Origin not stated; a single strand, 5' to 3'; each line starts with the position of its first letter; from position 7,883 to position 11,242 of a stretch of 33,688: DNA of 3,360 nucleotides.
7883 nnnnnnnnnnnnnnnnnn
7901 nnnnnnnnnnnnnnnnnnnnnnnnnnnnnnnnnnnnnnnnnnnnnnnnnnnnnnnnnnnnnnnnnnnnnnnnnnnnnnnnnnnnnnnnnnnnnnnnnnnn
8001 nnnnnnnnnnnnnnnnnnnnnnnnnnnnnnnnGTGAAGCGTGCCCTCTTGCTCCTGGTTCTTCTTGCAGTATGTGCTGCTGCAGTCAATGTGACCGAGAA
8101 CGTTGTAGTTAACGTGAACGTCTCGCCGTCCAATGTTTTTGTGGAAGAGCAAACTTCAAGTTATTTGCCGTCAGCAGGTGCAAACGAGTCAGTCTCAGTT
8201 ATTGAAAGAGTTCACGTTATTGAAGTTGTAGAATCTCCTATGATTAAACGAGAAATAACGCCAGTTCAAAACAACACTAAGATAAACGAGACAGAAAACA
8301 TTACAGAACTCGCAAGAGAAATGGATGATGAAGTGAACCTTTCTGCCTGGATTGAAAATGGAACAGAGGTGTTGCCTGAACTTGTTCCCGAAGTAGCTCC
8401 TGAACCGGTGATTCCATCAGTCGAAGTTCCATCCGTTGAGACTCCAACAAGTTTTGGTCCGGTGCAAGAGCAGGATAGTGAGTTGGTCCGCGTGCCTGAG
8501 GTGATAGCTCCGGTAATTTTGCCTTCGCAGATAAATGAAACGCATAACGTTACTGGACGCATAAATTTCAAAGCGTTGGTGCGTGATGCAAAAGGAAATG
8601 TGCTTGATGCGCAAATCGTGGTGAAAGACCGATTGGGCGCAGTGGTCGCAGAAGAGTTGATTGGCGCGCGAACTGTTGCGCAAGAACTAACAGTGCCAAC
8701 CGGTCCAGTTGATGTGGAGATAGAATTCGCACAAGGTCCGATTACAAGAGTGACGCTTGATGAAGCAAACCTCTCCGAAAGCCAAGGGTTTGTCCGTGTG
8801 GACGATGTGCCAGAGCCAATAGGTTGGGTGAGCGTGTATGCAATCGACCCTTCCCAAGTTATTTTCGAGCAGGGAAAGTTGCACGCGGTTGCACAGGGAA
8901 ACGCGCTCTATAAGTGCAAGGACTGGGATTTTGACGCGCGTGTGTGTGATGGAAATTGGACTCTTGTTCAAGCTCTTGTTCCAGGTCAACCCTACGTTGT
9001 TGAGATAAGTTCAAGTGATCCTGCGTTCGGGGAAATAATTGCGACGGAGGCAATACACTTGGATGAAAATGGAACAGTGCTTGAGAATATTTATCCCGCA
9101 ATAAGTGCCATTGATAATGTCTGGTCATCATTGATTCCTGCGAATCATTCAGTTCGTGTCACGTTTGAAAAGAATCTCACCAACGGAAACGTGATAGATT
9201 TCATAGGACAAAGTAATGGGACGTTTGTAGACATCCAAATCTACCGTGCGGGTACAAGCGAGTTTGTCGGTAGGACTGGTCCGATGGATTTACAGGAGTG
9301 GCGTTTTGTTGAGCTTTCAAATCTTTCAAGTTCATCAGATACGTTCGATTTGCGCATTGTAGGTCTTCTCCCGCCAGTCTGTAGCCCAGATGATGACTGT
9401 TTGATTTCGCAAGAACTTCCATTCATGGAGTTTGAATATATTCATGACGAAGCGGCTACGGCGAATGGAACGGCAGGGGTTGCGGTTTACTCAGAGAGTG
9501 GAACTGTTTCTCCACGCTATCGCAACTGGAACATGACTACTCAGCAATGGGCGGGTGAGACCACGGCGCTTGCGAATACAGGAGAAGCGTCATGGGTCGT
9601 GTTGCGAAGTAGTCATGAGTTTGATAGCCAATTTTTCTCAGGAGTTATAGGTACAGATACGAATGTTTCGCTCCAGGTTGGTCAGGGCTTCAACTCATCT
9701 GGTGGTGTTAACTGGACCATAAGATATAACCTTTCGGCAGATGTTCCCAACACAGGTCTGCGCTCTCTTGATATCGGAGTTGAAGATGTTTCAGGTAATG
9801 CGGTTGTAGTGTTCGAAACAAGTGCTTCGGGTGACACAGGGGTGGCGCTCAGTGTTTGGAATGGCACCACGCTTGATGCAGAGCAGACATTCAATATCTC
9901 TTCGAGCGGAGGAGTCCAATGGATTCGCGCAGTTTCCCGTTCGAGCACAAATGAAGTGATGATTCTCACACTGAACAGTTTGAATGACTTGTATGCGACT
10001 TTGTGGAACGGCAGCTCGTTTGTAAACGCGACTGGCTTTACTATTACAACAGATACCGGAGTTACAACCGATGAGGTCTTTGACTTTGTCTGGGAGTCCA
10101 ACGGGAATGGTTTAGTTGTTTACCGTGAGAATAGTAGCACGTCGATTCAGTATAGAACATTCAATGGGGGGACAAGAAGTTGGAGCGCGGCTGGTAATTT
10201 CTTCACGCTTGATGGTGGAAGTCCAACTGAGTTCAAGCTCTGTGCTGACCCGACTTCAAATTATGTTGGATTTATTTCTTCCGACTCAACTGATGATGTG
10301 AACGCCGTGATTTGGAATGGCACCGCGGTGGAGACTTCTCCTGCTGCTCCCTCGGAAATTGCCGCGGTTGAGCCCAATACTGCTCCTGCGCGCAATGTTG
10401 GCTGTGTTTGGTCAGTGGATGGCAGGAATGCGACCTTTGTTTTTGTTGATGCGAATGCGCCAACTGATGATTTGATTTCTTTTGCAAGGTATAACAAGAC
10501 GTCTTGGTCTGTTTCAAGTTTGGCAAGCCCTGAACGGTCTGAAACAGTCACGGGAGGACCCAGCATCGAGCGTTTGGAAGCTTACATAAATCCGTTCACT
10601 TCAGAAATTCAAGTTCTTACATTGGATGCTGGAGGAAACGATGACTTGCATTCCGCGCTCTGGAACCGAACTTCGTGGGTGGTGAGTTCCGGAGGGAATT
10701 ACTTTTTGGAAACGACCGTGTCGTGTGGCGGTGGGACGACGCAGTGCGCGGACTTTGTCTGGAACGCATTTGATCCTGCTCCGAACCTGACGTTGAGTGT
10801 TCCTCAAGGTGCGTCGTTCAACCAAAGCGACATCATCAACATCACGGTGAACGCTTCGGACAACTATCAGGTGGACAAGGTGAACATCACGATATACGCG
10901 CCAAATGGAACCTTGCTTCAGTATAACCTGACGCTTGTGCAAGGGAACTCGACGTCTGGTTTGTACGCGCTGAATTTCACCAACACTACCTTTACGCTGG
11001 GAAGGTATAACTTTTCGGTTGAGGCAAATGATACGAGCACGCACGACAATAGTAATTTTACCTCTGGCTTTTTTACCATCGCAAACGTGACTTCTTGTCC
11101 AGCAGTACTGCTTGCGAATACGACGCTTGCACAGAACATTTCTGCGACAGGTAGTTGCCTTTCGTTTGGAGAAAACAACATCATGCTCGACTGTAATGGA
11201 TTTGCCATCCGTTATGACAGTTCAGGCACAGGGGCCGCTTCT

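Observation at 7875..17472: Giant 2841-aa surface protein operon: AbrB-like ORF, giant anchored glycoprotein, coupled anchored partner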

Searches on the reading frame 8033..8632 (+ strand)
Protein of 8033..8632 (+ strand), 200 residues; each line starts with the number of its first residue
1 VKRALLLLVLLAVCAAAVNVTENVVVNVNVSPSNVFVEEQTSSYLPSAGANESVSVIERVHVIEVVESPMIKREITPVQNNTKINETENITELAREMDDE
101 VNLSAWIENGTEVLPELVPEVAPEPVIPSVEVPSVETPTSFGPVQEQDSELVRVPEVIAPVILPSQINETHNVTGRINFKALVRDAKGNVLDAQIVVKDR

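Call 81: search_protein_families(library=pfam, proteins=[window:8033-8632:+], max_evalue=1)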
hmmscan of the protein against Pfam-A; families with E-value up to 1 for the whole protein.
window:8033-8632:+ (200 aa): 0 families

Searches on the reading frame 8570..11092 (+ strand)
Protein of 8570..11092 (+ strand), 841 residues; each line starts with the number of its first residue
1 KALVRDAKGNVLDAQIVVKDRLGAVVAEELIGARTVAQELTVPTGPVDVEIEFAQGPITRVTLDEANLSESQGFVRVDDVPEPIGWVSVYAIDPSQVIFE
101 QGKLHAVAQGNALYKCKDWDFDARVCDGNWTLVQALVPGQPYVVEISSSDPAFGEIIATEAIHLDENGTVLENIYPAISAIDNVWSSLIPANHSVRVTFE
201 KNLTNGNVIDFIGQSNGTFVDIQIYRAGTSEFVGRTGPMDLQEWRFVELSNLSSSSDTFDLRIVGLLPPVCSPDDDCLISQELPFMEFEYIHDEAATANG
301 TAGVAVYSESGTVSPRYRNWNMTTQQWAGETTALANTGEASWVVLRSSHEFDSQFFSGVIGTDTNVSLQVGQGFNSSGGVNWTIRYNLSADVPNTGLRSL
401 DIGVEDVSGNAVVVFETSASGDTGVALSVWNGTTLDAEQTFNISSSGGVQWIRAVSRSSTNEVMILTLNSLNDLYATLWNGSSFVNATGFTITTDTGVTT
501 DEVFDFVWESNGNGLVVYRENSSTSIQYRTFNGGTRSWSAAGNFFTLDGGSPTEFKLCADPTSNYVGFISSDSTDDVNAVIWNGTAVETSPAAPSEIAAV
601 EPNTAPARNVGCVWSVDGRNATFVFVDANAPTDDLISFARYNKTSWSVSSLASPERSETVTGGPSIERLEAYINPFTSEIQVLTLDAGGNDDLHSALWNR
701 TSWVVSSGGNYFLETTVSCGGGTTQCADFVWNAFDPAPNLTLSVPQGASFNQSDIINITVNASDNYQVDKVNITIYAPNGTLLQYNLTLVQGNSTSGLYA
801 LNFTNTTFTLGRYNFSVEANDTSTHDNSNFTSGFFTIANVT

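Call 57: find_related_loci(query=A4, collection=metagenome_contigs, flank=10000)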
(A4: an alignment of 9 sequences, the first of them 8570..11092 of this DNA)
Query A4 (841 aa) in metagenome_contigs; peptide patterns used: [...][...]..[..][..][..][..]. (x = any residue, [..] = any of these).
108 stretches matched a pattern; 19 encode a relative of the query (tblastn E <= 1e-3); 19 distinct loci.
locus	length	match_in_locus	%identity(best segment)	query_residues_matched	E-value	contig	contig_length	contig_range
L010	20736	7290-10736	51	49-839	0e+0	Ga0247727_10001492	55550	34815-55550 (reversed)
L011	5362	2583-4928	44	48-837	0e+0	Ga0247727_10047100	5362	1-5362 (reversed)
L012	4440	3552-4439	100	1-296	0e+0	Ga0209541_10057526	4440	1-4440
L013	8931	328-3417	35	4-841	4e-152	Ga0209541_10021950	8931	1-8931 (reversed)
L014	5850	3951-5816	43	2-612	9e-153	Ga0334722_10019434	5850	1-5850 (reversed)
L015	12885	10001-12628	38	49-834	5e-147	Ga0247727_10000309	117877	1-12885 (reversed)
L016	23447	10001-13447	32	6-841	3e-125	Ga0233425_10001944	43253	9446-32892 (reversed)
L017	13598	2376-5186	34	88-841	2e-119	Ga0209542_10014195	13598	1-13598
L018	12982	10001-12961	32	42-841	2e-105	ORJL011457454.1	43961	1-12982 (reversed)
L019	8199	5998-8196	33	88-827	4e-100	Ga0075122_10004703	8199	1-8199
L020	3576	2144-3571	38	4-482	1e-96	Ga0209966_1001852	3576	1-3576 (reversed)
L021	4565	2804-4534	35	103-686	1e-92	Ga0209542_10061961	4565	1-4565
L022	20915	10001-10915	42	49-350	1e-70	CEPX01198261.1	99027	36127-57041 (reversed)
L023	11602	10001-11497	31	127-640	2e-60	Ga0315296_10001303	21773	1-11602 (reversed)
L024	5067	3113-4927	27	47-630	4e-50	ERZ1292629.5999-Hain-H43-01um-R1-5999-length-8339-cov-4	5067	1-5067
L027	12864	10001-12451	31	23-841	1e-100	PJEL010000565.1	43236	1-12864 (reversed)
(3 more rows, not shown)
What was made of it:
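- Checked: A JGI contig (L012) is 100% identical over the first 296 residues of the head-module query, i.e. about giant aa 180-475 (call 57).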

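Call 61: search_protein_families(library=pfam, proteins=[L015:6926-9592:+, L027:7663-9318:+], max_evalue=0.05)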
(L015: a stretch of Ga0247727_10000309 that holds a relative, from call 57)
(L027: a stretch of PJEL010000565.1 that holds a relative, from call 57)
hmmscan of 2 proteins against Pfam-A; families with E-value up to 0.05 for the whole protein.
L015:6926-9592:+ (889 aa): 19 families
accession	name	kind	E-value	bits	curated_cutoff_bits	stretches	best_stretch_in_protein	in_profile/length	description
PF06745.19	ATPase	-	1.1e-50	172.6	26.6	1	647-879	2-230/231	KaiC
PF13481.12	AAA_25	-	2.2e-09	37.7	27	1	654-811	23-188/195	AAA domain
PF03796.21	DnaB_C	-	1.7e-05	24.8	27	1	647-712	3-68/255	DnaB-like helicase C terminal domain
PF07088.17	GvpD_P-loop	-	3e-05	24.4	24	1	663-842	9-177/189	GvpD gas vesicle protein, P-loop domain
PF20720.3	nSTAND3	-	0.00025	21.2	27.2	1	666-706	19-60/155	Novel STAND NTPase 3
PF24883.2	NPHP3_N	-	0.00059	20.5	24.8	1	667-708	25-66/164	Nephrocystin 3, N-terminal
PF00154.27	RecA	-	0.0006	19.8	27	1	644-702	31-90/262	recA bacterial DNA recombination protein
PF01695.23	IstB_IS21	-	0.0026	17.7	24.1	1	604-710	37-138/238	IstB-like ATP binding protein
PF16476.10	DUF5053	-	0.0031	17.6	26.6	0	354-369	22-37/71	Domain of unknown function (DUF5053)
PF05242.16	GLYCAM-1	-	0.004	17.7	25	1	99-192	41-131/135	Glycosylation-dependent cell adhesion molecule 1 (GlyCAM-1)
PF00006.31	ATP-synt_ab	-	0.0044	17.1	29.5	1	650-714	2-63/213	ATP synthase alpha/beta family, nucleotide-binding domain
PF13191.12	AAA_16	-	0.0058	17.6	32.6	1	653-702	12-62/167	AAA ATPase domain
PF13173.12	AAA_14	-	0.0075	16.7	27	1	666-708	4-45/129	AAA domain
PF02283.22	CobU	-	0.013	15.5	27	0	667-710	1-46/168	Cobinamide kinase / cobinamide phosphate guanyltransferase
PF00270.35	DEAD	-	0.018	15.2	26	0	663-699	13-52/167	DEAD/DEAH box helicase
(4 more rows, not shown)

L027:7663-9318:+ (552 aa): 5 families
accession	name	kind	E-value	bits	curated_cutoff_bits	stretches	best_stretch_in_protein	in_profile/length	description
PF06745.19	ATPase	-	5e-49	167.2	26.6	1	310-543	3-230/231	KaiC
PF13481.12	AAA_25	-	2.9e-06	27.5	27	1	325-474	30-187/195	AAA domain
PF07088.17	GvpD_P-loop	-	3.6e-05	24.2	24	1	327-508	9-182/189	GvpD gas vesicle protein, P-loop domain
PF03796.21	DnaB_C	-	0.0003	20.7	27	1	314-375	5-67/255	DnaB-like helicase C terminal domain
PF00154.27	RecA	-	0.00096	19.1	27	1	302-369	27-93/262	recA bacterial DNA recombination protein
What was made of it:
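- The replacement genes are all DNA-binding proteins at the same position (call 61).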

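Call 62: predict_structure(alignment_id=A4)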
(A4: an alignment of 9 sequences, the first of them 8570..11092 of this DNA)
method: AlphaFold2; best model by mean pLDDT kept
length: 841 residues; sequences in the alignment: 9
mean_pLDDT: 77.1   pTM: 0.68
mean pLDDT of the five models: 77.1, 76.8, 76.7, 74.9, 74.5
residues with pLDDT >= 90: 123; 70-90: 519; 50-70: 146; < 50: 53
segments of 3 or more residues with pLDDT < 50: 32-38, 295-299, 496-501, 599-607, 631-633, 707-709, 720-722, 789-792
pLDDT, mean of each block of 10 residues (from residue 1): 69 80 72 45 74 82 79 53 65 79 86 83 76 78 85 72 81 75 79 86 80 82 87 84 82 84 75 50 81 57 85 86 78 87 87 87 86 75 84 63 90 78 77 83 71 89 89 87 81 60 82 89 83 91 84 86 91 81 90 65 54 88 75 67 76 63 65 85 71 78 60 57 71 81 73 80 79 81 70 67 67 85 78 78 38
secondary structure, 60 per line:
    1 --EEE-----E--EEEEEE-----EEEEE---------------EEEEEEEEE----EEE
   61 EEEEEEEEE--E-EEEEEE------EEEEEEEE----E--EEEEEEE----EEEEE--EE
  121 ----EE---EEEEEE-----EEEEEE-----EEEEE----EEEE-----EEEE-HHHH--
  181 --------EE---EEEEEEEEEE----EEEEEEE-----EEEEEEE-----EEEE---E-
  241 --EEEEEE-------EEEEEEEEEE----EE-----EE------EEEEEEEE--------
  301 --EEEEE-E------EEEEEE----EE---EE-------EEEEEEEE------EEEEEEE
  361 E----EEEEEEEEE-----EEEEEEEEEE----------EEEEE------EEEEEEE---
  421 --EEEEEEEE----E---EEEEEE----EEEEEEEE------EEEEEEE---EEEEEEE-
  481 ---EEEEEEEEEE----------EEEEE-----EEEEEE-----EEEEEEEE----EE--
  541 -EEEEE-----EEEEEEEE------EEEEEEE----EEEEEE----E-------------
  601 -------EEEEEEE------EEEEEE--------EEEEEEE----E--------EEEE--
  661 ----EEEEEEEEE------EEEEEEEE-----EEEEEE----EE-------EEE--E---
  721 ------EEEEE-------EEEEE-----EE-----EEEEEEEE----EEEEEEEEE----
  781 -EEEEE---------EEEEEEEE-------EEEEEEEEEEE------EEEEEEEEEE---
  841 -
elements in order (helices of 4 or more, strands of 3 or more residues): E3-5 E14-19 E25-29 E45-53 E58-69 E74-79 E86-93 E101-107 E112-116 E130-135 E141-146 E152-156 E161-164 E170-173 H175-178 E194-203 E208-214 E220-226 E232-235 E243-248 E256-265 E285-292 E303-307 E316-321 E340-347 E354-361 E366-374 E380-389 E400-404 E411-417 E423-430 E439-444 E449-456 E463-469 E473-479 E484-493 E504-508 E514-519 E525-532 E542-546 E552-559 E566-572 E577-582 E608-614 E621-626 E635-641 E655-658 E665-673 E680-687 E693-698 E712-714 E727-731 E739-743 E756-763 E768-776 E782-786 E796-803 E811-821 E828-837
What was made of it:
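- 8570..11092 (+): Conserved head module (aa 180-1020): beta-sandwiches, propeller and an Ig domain. AF2 pLDDT 77, pTM 0.68, all-beta (call 62).
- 9476..10762 (+): Roughly 7-bladed beta-propeller (aa ~482-910; the 'WNG' repeats). About 28 strands in groups of four (call 62).
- On Beta-propeller fold (head module, aa ~482-910): The AF2 model has about 28 strands grouped in fours (call 62).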

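Call 65: fold_search(model_id=the predicted structure, library=pdb)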
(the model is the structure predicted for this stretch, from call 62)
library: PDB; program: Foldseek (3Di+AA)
matches with E <= 10: 1761; with E <= 0.001: 178
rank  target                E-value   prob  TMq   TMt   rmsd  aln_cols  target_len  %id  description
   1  9n74_LQ               7.1e-11  1.00  0.17  0.17  27.5       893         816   10  SSU processome maturation and disassembly, State H (released 2025-10-29)
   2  6rxt_UL               1.2e-09  1.00  0.24  0.25  26.3       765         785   11  Cryo-EM structure of the 90S pre-ribosome (Kre33-Noc4) from Chaetomium thermophilum, state A (released 2019-08-14)
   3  9e2g_2B               2.7e-09  1.00  0.16  0.20  24.4       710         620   10  Cryo-EM structure of 48 nm repeat of microtubule doublet from T. brucei flagellum (released 2025-03-12)
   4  9n73_LQ               3.1e-09  1.00  0.17  0.17  26.2       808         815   11  SSU processome maturation and disassembly, State G (released 2025-10-29)
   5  9d5n_CH               3.9e-09  1.00  0.17  0.22  27.9       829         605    8  48-nm doublet microtubule from Trichomonas vaginalis strain G3 (released 2025-05-14)
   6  8otz_f                1.2e-08  1.00  0.16  0.21  26.8       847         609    9  48-nm repeat of the native axonemal doublet microtubule from bovine sperm (released 2023-11-22)
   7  8snb_4A               2.8e-08  1.00  0.17  0.22  27.6       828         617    9  atomic model of sea urchin sperm doublet microtubule (48-nm periodicity) (released 2023-06-28)
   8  1h9y_B                3.7e-08  1.00  0.29  0.43   7.0       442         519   10  Cytochrome cd1 Nitrite Reductase, reduced form complexed to CN (released 2001-08-09)
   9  1gq1_A                4.3e-08  1.00  0.30  0.43   9.9       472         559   10  CYTOCHROME CD1 NITRITE REDUCTASE, Y25S mutant, OXIDISED FORM (released 2002-11-28)
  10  1eut                  4.5e-08  1.00  0.22  0.28  18.3       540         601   12  SIALIDASE, LARGE 68KD FORM, COMPLEXED WITH GALACTOSE (released 1997-01-11)
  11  1hj4_A                4.7e-08  1.00  0.30  0.42   7.4       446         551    9  Cytochrome cd1 Nitrite Reductase, x-ray reduced dioxygen complex (released 2001-01-16)
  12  1hj5_A                4.7e-08  1.00  0.29  0.41  10.4       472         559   10  Cytochrome cd1 Nitrite Reductase, reoxidised enzyme (released 2001-01-16)
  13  1wcq_C                5.4e-08  1.00  0.23  0.30  18.9       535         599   11  Mutagenesis of the Nucleophilic Tyrosine in a Bacterial Sialidase to Phenylalanine. (released 2005-10-12)
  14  1w8o_A                8.2e-08  1.00  0.22  0.29  18.4       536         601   11  Contribution of the Active Site Aspartic Acid to Catalysis in the Bacterial Neuraminidase from Micromonospora viridifa (released 2004-09-29)
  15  1wcq_A                9.5e-08  1.00  0.22  0.29  18.4       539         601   11  Mutagenesis of the Nucleophilic Tyrosine in a Bacterial Sialidase to Phenylalanine. (released 2005-10-12)
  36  7ptp_A                6.2e-06  0.80  0.10  0.12  34.1       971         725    8  In-situ structure of pentameric S-layer protein (released 2021-12-15)
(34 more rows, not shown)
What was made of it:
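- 9476..10762 (+): Foldseek hits to cytochrome cd1 propeller, sialidases, fucose lectins and sortilin, E 1e-6 to 1e-8 (call 65).
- On Beta-propeller fold (head module, aa ~482-910): Foldseek probability is 1.00 to cd1 nitrite reductase, sialidase, the AFL lectin, sortilin and Sec12 (call 65).
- Checked: 'WNG repeats': a beta-propeller (calls 62, 65).
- AF2 head model with pLDDT 77, and Foldseek propeller hits (calls 62, 65). Foldseek matches are generic propellers with 8-13% identity (call 65).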
